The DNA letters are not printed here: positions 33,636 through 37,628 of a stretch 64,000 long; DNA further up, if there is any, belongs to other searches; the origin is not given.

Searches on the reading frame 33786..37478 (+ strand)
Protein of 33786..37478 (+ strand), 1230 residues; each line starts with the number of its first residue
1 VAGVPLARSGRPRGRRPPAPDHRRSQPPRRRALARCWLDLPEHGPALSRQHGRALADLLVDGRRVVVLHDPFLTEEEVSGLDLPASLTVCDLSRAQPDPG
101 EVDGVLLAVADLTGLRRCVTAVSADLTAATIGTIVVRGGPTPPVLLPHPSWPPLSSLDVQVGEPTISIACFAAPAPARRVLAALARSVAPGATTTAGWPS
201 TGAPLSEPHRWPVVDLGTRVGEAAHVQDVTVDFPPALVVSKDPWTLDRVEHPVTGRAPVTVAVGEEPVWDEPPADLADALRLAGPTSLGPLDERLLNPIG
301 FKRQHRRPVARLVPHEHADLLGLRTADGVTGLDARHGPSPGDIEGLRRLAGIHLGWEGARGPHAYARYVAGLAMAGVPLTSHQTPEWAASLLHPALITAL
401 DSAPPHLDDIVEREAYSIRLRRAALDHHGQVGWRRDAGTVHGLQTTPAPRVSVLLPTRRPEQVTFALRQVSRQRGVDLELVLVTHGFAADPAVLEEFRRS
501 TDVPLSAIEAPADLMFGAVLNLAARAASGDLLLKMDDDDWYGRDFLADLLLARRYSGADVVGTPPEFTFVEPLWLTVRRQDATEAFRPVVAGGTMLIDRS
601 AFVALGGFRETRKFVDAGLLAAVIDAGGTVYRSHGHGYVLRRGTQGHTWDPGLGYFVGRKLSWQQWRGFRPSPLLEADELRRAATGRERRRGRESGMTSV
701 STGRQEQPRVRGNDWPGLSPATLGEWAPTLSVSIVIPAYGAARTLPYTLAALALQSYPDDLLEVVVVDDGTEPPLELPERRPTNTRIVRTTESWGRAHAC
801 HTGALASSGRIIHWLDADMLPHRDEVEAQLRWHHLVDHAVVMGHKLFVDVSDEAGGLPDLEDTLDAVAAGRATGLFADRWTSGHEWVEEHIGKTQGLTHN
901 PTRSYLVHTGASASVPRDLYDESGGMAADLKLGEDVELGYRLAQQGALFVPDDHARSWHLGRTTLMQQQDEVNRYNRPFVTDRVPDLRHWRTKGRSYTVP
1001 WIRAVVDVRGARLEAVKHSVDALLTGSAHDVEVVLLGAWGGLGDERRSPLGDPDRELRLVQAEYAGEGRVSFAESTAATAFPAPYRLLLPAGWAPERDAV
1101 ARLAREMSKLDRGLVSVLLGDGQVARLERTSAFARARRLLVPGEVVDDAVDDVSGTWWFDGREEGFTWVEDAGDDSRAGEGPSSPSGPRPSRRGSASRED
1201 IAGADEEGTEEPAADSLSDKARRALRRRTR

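Call 6: search_protein_families(library=pfam, proteins=[window:33786-37478:+], max_evalue=0.01)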
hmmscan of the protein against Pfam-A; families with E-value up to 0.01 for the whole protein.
window:33786-37478:+ (1230 aa): 4 families
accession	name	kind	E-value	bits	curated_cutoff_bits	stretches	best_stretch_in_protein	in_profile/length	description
PF00535.33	Glycos_transf_2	-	6.5e-24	85.2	23.3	2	733-845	1-115/168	Glycosyl transferase family 2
PF13641.12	Glyco_tranf_2_3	-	1.6e-09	38.6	27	1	732-964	3-216/230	Glycosyltransferase like family 2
PF10111.15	Glyco_tranf_2_2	-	0.00016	21.7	27.3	0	733-831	1-104/276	Glycosyltransferase like family 2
PF13506.12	Glyco_transf_21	-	0.0013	18.6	21.7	0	901-968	95-165/174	Glycosyl transferase family 21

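Call 12: search_protein_families(library=ncbifam, proteins=[window:33786-37478:+], max_evalue=0.001)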
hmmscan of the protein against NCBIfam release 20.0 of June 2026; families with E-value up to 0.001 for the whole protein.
window:33786-37478:+ (1230 aa): 9 families
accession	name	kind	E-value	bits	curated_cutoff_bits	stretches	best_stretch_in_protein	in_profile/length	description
NF041875.1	EPS_EpsD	equivalog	3.3e-30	105.6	370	2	732-844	1-115/325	exopolysaccharide biosynthesis glycosyltransferase EpsD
TIGR03965.1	mycofact_glyco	equivalog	7.8e-20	71.2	280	1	730-871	74-215/467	mycofactocin biosynthesis glycosyltransferase MftF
TIGR04283.1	glyco_like_mftF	equivalog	3.7e-13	49.6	182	1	732-827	1-91/221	TIGR04283 family arsenosugar biosynthesis glycosyltransferase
TIGR03937.1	PgaC_IcaA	equivalog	1.2e-06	27.7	422.3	1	731-823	46-140/407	poly-beta-1,6-N-acetyl-D-glucosamine synthase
TIGR03469.1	HpnB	hypoth_equivalog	1.3e-06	27.7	379.25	0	731-771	45-84/386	hopene-associated glycosyltransferase HpnB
NF041394.1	GtaseAglG_Halo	equivalog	8.3e-06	25.3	440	0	731-844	2-118/304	glucosyl-dolichyl phosphate glucuronosyltransferase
NF047683.1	TeichurnBiosyTuaG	equivalog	1.1e-05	25.3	400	1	731-841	7-119/252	teichuronic acid biosynthesis protein TuaG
NF050819.1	PolSacchBiosHfsG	equivalog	1.1e-05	24.7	500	1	731-838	13-119/302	polysaccharide biosynthesis protein HfsG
NF038299.1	EPS_HpsN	equivalog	2.3e-05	23.5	425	0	731-819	2-92/317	hormogonium polysaccharide biosynthesis glycosyltransferase HpsN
